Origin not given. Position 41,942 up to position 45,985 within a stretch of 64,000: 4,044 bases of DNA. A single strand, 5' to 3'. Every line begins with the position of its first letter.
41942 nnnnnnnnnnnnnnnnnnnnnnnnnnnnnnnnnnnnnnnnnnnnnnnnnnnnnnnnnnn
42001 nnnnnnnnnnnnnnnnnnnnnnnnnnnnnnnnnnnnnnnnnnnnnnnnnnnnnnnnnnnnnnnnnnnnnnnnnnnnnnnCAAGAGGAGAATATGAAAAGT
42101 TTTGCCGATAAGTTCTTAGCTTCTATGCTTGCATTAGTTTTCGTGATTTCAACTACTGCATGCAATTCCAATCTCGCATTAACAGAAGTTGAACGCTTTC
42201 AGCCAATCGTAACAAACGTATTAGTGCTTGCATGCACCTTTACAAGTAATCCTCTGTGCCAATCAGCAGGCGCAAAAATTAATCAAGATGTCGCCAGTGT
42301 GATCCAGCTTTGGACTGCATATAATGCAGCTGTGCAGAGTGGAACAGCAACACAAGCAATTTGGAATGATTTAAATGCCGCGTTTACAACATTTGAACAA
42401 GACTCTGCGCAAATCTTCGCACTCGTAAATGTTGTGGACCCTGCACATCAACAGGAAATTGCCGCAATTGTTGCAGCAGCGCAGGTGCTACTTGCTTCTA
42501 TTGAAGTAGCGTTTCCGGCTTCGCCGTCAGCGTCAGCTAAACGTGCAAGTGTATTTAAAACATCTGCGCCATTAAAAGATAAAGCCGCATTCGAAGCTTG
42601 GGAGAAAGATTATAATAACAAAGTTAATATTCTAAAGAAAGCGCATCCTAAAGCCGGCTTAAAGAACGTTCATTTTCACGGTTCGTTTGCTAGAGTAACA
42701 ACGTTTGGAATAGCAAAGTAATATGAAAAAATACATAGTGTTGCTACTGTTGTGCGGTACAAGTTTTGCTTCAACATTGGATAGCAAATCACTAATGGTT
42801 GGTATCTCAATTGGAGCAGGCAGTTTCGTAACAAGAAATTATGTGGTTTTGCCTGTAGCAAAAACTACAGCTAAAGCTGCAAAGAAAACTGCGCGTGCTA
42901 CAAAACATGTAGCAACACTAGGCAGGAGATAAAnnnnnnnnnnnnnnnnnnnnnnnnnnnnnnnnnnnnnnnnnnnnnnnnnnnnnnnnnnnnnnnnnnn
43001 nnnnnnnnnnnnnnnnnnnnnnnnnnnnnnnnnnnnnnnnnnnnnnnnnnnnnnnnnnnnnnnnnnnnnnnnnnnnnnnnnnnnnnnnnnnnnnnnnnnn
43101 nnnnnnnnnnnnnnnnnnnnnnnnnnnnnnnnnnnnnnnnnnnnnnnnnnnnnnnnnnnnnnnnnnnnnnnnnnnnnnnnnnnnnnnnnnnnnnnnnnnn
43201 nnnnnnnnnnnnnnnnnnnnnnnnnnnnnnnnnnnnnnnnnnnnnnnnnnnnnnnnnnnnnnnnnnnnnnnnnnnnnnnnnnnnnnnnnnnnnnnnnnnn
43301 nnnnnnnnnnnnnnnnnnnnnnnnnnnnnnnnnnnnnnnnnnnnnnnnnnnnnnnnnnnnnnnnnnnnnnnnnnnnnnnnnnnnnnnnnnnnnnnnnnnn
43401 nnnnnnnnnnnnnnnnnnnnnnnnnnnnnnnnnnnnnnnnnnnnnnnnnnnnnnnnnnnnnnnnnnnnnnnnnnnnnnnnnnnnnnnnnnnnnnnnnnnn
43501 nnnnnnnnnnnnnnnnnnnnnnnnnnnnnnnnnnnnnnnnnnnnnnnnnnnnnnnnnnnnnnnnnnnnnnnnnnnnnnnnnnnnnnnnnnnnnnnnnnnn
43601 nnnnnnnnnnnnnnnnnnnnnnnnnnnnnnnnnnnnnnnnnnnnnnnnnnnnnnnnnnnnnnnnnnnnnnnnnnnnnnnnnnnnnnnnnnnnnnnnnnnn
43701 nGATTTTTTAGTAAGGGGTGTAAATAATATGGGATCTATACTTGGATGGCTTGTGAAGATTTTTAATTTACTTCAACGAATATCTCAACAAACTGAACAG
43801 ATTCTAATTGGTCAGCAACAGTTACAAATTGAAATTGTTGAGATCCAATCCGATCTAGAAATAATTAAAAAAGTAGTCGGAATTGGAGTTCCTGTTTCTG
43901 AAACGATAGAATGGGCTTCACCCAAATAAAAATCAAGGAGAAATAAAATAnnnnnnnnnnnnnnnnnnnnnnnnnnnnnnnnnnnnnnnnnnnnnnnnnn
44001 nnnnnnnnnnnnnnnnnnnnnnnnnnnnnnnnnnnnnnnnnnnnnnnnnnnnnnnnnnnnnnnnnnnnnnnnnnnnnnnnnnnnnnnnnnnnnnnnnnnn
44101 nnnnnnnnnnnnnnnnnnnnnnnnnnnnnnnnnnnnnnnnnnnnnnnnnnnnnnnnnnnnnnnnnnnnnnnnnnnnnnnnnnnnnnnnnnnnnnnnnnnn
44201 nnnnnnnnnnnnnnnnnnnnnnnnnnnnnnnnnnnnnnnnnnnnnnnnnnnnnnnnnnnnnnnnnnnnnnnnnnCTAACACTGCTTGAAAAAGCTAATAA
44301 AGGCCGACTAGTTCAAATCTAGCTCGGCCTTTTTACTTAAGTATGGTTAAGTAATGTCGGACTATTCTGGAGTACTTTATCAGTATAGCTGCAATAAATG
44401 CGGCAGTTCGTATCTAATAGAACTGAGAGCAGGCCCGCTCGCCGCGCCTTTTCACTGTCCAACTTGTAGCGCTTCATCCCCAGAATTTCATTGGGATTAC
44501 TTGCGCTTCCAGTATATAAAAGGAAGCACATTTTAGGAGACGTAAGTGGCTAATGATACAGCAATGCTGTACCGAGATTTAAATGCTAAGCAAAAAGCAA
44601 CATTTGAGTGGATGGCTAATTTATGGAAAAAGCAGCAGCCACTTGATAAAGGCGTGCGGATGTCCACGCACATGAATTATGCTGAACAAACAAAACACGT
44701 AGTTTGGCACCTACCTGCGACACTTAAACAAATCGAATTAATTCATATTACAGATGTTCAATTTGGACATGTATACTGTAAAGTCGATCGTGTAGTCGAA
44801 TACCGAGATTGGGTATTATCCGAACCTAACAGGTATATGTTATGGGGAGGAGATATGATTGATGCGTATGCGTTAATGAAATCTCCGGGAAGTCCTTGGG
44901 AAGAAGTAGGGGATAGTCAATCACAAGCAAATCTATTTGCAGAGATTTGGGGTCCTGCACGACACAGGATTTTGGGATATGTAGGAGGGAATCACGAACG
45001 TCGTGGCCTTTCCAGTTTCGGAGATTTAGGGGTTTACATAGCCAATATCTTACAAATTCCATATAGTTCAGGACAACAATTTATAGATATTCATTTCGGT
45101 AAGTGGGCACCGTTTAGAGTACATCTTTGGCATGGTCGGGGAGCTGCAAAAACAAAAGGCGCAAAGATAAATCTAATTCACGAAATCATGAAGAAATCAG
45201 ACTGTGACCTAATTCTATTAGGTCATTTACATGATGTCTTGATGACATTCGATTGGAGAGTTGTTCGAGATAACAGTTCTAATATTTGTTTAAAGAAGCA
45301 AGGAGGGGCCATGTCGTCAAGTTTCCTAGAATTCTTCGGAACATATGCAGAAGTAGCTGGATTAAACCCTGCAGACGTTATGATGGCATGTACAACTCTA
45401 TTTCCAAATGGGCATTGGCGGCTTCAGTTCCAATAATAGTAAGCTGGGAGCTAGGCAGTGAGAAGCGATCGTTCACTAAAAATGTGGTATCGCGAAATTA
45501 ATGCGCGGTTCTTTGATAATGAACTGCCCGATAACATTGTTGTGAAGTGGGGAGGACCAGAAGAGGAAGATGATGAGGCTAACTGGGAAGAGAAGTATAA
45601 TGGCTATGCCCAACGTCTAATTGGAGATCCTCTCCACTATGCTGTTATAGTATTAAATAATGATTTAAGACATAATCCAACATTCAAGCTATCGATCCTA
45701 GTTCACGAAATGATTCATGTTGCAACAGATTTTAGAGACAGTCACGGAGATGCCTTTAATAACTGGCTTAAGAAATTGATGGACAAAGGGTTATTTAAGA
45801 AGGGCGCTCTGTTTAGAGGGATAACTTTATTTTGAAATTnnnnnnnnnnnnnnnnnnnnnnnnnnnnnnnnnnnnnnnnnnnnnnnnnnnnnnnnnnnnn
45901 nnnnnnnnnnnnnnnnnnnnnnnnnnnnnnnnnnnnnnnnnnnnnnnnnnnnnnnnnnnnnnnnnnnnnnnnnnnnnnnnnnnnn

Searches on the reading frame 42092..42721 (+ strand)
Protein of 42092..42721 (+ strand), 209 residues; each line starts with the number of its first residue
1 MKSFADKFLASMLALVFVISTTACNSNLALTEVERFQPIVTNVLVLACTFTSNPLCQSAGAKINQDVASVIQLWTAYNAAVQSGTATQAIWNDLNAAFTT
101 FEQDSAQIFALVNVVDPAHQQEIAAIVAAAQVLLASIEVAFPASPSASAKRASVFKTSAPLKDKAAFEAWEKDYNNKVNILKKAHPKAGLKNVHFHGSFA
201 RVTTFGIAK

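Call 3: search_protein_families(library=pfam, proteins=[window:42092-42721:+], max_evalue=0.1)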
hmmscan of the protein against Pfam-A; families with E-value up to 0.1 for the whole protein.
window:42092-42721:+ (209 aa): 1 family
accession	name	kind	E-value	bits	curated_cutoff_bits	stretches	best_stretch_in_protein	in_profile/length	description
PF24687.1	OrgC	-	0.09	13.6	27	0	94-118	46-70/83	Type III Secretion system protein OrgC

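Call 4: search_protein_families(library=phrogs, proteins=[window:42092-42721:+], max_evalue=0.1)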
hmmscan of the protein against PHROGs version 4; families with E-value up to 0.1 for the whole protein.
window:42092-42721:+ (209 aa): 0 families

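Call 38: find_homologous_proteins(query=window:42092-42721:+)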
Query window:42092-42721:+ (209 aa): 33 proteins with E <= 0.001 among 247 candidates.
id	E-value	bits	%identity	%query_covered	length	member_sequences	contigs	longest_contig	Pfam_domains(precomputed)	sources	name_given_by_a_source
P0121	3.2e-127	440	100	100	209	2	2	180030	-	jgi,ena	-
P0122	9.0e-116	403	90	100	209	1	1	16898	-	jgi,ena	-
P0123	4.7e-100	351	76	100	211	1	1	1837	-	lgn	-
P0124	3.3e-64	235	54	100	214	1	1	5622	-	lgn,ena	-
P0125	2.1e-55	206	52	100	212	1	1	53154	-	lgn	-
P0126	1.6e-52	197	50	100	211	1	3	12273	-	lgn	-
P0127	7.3e-52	194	49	100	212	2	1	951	-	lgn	-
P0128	2.2e-49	186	48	99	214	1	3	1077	-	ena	-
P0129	1.4e-48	184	47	100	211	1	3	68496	-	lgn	-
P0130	3.6e-48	182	49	100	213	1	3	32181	-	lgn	-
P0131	6.0e-48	182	51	100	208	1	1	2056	-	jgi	jgi:hypothetical protein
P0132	7.3e-48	181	50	100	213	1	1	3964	-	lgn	-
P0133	8.6e-48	181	51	89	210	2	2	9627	-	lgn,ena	-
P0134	3.4e-45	173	45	99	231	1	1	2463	-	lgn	-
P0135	1.3e-44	171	49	91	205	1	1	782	-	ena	-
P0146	4.0e-39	153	46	92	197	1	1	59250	-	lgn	-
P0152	2.5e-27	114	39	75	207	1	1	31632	-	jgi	jgi:hypothetical protein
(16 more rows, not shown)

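Call 62: predict_structure(alignment_id=A3)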
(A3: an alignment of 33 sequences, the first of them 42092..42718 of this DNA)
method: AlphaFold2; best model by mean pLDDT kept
length: 209 residues; sequences in the alignment: 33
mean_pLDDT: 84.7   pTM: 0.77
mean pLDDT of the five models: 84.7, 84.2, 83.2, 82.0, 81.7
residues with pLDDT >= 90: 128; 70-90: 42; 50-70: 24; < 50: 15
segments of 3 or more residues with pLDDT < 50: 198-209
pLDDT, mean of each block of 10 residues (from residue 1): 63 53 67 88 96 95 95 93 93 96 96 94 94 92 86 87 88 96 95 69 36
secondary structure, 60 per line:
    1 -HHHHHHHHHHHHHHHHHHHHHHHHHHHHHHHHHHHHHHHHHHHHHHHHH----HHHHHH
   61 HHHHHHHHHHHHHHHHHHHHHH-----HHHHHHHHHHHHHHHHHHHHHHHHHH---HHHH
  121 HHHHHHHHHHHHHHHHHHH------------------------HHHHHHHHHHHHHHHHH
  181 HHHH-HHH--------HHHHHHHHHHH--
elements in order: H2-50 H55-82 H88-113 H117-139 H164-184 H197-207

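Call 64: fold_search(model_id=the predicted structure, library=pdb)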
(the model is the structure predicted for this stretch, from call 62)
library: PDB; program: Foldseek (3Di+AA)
matches with E <= 10: 283; with E <= 0.001: 0
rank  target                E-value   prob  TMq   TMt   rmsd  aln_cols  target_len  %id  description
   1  1x90_A                3.3e-01  0.85  0.33  0.43   7.5       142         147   16  Crystal structure of mutant form B of a pectin methylesterase inhibitor from Arabidopsis (released 2004-12-28)
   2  2lqg_MODEL_1_A        3.8e-01  0.99  0.39  0.55   3.9       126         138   15  Solution Structure of the R4 domain of talin (released 2013-02-13)
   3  8r5s_G                7.4e-01  0.25  0.28  0.26  14.1       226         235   15  t113 - De-novo designed soluble homotetramer (released 2024-11-27)
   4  1r0d_B                8.1e-01  0.13  0.18  0.19  20.2       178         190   12  HIP1R THATCH DOMAIN CORE (released 2004-07-06)
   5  9az6_F                9.4e-01  0.18  0.28  0.29  20.0       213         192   17  F-actin-Talin(R13-DD) complex (released 2025-02-12)
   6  8d9o                  1.1e+00  0.20  0.22  0.23  10.8       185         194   14  De Novo Photosynthetic Reaction Center Protein in Apo-State (released 2022-09-28)
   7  8r5s_E                1.1e+00  0.16  0.28  0.26  14.2       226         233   15  t113 - De-novo designed soluble homotetramer (released 2024-11-27)
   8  6z0c_C                1.1e+00  0.21  0.26  0.27  16.9       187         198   11  Structure of in silico modelled artificial Maquette-3 protein (released 2021-03-17)
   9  8hhl_A                1.2e+00  0.35  0.30  0.13  14.7       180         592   14  Cryo-EM structure of the Cas12m2-crRNA-target DNA full R-loop complex (released 2023-04-12)
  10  1x8z_B                1.2e+00  0.25  0.25  0.32   9.4       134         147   16  Crystal structure of a pectin methylesterase inhibitor from Arabidopsis thaliana (released 2004-12-28)
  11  6z0c_A                1.3e+00  0.20  0.26  0.27  16.9       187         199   11  Structure of in silico modelled artificial Maquette-3 protein (released 2021-03-17)
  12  6jx6_D                1.5e+00  0.08  0.16  0.21  19.3       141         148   13  Tetrameric form of Smac (released 2019-12-04)
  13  1sj7_B                1.6e+00  0.15  0.24  0.28  11.0       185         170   12  Crystal Structure of Talin Rod 482-655 (released 2004-08-24)
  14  7tcd                  1.7e+00  0.35  0.30  0.16  16.6       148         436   10  LOV2-DARPIN fusion: D13 (released 2023-07-05)
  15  1sj7_A                1.7e+00  0.11  0.21  0.25  11.9       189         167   14  Crystal Structure of Talin Rod 482-655 (released 2004-08-24)
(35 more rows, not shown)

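Call 65: find_encoding_contigs(protein=P0146, flank=6000, max_places=1)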
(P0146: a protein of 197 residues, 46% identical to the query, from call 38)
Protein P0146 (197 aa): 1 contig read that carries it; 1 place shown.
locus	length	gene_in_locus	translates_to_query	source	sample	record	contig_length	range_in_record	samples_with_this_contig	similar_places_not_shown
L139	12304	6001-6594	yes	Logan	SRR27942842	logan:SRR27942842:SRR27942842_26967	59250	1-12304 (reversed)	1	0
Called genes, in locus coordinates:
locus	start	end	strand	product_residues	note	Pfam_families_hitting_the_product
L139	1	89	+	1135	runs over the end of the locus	-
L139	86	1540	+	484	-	-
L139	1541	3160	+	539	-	-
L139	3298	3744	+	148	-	-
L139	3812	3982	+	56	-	-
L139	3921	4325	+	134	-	-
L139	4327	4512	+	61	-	-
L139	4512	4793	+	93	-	-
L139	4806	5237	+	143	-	-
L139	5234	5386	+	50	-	-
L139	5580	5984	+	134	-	PF18925:DUF5675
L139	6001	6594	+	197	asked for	-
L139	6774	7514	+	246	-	-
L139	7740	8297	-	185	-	-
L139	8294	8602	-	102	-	-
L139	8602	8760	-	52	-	-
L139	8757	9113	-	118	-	-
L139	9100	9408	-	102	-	-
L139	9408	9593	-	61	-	-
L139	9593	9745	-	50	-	-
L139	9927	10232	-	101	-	-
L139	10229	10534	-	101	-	-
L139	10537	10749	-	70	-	-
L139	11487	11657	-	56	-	-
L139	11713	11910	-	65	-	-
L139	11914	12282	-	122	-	-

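Call 66: find_encoding_contigs(protein=P0152, flank=6000, max_places=1)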
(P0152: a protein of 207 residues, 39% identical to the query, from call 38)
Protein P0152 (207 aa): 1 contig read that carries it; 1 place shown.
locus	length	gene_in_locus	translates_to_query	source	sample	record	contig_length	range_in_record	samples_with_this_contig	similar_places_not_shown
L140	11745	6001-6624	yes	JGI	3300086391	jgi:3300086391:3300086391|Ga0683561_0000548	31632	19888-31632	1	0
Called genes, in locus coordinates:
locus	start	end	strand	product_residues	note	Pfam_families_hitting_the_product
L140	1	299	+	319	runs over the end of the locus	-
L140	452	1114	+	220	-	-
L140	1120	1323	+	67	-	-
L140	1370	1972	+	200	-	-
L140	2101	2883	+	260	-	-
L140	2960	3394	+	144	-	-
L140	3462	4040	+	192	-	-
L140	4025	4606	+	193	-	-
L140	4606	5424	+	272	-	-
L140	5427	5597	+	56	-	-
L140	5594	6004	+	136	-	-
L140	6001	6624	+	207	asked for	-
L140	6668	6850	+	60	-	-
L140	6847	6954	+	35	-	-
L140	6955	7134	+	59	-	-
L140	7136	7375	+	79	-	-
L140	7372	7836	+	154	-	PF18896:SLT_3, PF01464:SLT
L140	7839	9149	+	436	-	-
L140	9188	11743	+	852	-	?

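Call 68: search_protein_families(library=pfam, proteins=[L139:6774-7511:+, L139:5580-5981:+, L140:5594-6001:+, L140:7839-9146:+], max_evalue=0.01)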
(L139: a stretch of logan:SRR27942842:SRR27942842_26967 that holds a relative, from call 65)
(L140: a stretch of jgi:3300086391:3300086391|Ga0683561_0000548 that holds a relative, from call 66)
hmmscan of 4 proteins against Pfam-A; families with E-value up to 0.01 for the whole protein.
L139:6774-7511:+ (246 aa): 0 families

L139:5580-5981:+ (134 aa): 1 family
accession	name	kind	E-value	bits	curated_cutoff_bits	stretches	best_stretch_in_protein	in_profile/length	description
PF18925.5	DUF5675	-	7.9e-28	97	26.7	1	5-109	2-114/114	Family of unknown function (DUF5675)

L140:5594-6001:+ (136 aa): 0 families

L140:7839-9146:+ (436 aa): 0 families

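Call 71: search_solved_structures(query=L139:6774-7511:+, max_evalue=10)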
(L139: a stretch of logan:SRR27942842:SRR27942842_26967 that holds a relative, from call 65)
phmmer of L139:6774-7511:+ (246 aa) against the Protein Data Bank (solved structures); distinct sequences matched with E-value up to 10: 8.
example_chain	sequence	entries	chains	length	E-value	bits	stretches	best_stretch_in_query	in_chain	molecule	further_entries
3qsd_A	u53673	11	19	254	0.035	16.9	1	129-188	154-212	Cathepsin B-like peptidase (C01 family)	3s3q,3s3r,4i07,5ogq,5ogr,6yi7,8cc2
4i05_A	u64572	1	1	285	0.044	16.5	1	129-188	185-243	Cathepsin B-like peptidase (C01 family)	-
4i04_A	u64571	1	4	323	0.054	16.2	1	129-188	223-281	Cathepsin B-like peptidase (C01 family)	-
6bki_A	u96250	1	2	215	0.25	14.1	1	93-187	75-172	Cathepsin K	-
5t6u_A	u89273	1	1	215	0.4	13.4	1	111-187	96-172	Cathepsin K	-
6ao9_A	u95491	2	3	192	0.4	13.4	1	30-92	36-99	Bacterio-rhodopsin/guanylyl cyclase 1 fusion protein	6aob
8v57_A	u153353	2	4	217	0.41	13.4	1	111-187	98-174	Cathepsin K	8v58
6aoa_A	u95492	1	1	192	0.74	12.5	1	30-93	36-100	Bacterio-rhodopsin/guanylyl cyclase 1 fusion protein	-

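Call 80: search_protein_families(library=phrogs, proteins=[L139:6774-7511:+], max_evalue=0.01)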
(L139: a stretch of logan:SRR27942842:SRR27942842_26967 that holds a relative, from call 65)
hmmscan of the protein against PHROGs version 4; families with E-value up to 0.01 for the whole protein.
L139:6774-7511:+ (246 aa): 2 families
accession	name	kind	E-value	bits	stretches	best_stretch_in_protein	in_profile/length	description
phrog_19005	-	unknown function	3.8e-35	122.1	1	19-244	21-255/260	-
phrog_16701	-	other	0.00055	20.4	1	131-181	135-183/234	peptidase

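Call 104: search_protein_families(library=ncbifam, proteins=[window:42092-42718:+], max_evalue=0.01)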
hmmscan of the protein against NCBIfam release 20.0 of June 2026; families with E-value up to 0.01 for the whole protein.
window:42092-42718:+ (209 aa): 0 families

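Call 105: search_protein_families(library=padloc, proteins=[window:42092-42718:+], max_evalue=0.01)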
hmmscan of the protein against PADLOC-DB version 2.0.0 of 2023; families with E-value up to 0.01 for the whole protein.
window:42092-42718:+ (209 aa): 0 families

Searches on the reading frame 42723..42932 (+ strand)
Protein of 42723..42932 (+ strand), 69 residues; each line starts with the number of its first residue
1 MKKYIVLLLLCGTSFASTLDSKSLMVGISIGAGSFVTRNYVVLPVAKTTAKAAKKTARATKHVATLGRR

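Call 3: search_protein_families(library=pfam, proteins=[window:42723-42932:+], max_evalue=0.1)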
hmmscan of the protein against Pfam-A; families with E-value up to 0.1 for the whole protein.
window:42723-42932:+ (69 aa): 1 family
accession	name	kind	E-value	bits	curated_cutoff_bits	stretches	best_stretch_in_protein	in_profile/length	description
PF05450.20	Nicastrin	-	0.085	12.8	25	1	17-63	7-52/218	Nicastrin large lobe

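Call 4: search_protein_families(library=phrogs, proteins=[window:42723-42932:+], max_evalue=0.1)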
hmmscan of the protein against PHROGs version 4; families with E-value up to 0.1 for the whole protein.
window:42723-42932:+ (69 aa): 0 families

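Call 104: search_protein_families(library=ncbifam, proteins=[window:42723-42929:+], max_evalue=0.01)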
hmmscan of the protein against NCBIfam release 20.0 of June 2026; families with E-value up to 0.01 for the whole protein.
window:42723-42929:+ (69 aa): 0 families

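Call 105: search_protein_families(library=padloc, proteins=[window:42723-42929:+], max_evalue=0.01)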
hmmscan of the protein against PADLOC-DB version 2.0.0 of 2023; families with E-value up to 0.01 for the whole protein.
window:42723-42929:+ (69 aa): 0 families

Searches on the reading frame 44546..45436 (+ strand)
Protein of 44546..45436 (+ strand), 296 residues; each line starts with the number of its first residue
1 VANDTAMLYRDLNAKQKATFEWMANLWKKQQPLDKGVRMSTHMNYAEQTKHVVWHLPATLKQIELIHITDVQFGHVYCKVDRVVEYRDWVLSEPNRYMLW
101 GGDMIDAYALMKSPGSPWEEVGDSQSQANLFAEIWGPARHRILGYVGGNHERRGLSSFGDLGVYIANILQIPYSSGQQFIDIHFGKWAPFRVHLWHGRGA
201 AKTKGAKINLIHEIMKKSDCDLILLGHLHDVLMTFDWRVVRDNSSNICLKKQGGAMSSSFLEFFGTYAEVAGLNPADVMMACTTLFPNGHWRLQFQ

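Call 3: search_protein_families(library=pfam, proteins=[window:44546-45436:+], max_evalue=0.1)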
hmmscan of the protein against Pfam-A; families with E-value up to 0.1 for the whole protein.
window:44546-45436:+ (296 aa): 1 family
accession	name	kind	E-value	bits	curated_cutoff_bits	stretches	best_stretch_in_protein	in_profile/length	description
PF00149.33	Metallophos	-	0.0016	19.3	21.5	1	65-229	3-189/191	Calcineurin-like phosphoesterase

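Call 4: search_protein_families(library=phrogs, proteins=[window:44546-45436:+], max_evalue=0.1)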
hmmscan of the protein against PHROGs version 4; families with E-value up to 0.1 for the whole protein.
window:44546-45436:+ (296 aa): 3 families
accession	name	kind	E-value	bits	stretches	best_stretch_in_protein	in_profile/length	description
phrog_7339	-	DNA, RNA and nucleotide metabolism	4.2e-17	63.3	1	53-286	20-250/263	DNA repair exonuclease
phrog_284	-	DNA, RNA and nucleotide metabolism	0.012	15.6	1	190-232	297-341/398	exonuclease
phrog_27599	-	unknown function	0.029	15.1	1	7-51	1-41/54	-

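Call 105: search_protein_families(library=padloc, proteins=[window:44546-45433:+], max_evalue=0.01)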
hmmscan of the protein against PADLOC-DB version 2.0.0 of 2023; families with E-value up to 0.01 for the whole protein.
window:44546-45433:+ (296 aa): 0 families

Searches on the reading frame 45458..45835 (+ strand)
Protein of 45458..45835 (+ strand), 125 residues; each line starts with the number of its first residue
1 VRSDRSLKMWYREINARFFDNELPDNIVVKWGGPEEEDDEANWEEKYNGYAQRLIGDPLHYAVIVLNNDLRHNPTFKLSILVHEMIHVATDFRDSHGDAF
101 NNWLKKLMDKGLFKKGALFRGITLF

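Call 43: search_protein_families(library=pfam, proteins=[window:45458-45835:+], max_evalue=0.01)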
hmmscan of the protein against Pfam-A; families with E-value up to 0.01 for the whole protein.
window:45458-45835:+ (125 aa): 1 family
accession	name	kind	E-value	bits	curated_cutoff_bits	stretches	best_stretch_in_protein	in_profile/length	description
PF10263.15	SprT-like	-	9.9e-07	29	25.6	1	10-109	4-97/108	SprT-like family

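Call 105: search_protein_families(library=padloc, proteins=[window:45458-45832:+], max_evalue=0.01)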
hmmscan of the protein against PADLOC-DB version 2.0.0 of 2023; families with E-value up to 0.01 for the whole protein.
window:45458-45832:+ (125 aa): 0 families
